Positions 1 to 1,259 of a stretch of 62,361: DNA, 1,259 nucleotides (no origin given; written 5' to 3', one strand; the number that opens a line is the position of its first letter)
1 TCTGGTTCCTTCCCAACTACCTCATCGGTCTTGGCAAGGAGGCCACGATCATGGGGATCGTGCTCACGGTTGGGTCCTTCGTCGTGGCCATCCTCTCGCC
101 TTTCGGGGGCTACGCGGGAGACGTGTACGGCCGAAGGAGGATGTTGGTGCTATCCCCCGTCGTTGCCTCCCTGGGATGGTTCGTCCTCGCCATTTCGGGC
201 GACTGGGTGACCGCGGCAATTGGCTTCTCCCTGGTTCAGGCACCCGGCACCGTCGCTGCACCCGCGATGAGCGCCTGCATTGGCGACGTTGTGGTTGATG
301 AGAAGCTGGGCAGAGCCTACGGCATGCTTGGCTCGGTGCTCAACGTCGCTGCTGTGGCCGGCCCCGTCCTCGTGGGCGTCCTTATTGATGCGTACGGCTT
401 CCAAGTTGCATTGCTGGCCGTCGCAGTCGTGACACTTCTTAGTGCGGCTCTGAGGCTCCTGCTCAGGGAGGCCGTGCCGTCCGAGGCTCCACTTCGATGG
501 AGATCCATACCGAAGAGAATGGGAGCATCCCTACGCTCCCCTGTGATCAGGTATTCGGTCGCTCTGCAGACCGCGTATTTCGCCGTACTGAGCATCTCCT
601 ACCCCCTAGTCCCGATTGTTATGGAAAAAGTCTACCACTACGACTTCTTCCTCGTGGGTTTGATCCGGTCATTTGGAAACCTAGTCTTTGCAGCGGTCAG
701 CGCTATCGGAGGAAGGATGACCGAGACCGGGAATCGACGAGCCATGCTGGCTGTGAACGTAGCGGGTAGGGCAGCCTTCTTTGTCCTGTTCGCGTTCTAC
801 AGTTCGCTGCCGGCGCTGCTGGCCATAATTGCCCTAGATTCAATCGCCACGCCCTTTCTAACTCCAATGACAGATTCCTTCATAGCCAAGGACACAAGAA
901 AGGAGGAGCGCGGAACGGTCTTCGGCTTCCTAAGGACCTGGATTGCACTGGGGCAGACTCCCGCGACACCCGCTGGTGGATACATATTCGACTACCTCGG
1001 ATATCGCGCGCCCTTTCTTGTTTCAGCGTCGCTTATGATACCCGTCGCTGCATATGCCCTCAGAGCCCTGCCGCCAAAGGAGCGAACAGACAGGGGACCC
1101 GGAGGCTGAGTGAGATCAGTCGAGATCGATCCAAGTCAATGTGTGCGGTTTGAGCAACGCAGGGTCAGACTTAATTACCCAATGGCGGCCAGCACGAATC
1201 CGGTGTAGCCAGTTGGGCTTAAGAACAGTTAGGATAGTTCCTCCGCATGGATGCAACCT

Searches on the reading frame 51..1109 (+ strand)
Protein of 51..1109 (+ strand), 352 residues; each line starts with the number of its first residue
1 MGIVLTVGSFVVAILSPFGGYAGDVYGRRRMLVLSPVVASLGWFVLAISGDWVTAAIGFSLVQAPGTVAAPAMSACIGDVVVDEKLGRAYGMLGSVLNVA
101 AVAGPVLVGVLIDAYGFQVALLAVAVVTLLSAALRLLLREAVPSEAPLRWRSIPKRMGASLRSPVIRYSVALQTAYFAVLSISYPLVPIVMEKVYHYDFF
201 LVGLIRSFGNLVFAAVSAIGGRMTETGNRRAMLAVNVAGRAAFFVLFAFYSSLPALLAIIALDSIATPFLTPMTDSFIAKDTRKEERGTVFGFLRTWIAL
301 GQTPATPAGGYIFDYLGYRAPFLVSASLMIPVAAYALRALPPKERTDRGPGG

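Call 70: search_protein_families(library=pfam, proteins=[window:51-1109:+], max_evalue=0.000001)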
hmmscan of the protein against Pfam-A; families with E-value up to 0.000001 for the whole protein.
window:51-1109:+ (352 aa): 1 family
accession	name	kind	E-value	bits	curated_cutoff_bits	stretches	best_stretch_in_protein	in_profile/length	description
PF07690.21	MFS_1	-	1.2e-48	166.3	33.4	2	1-233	34-272/347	Major Facilitator Superfamily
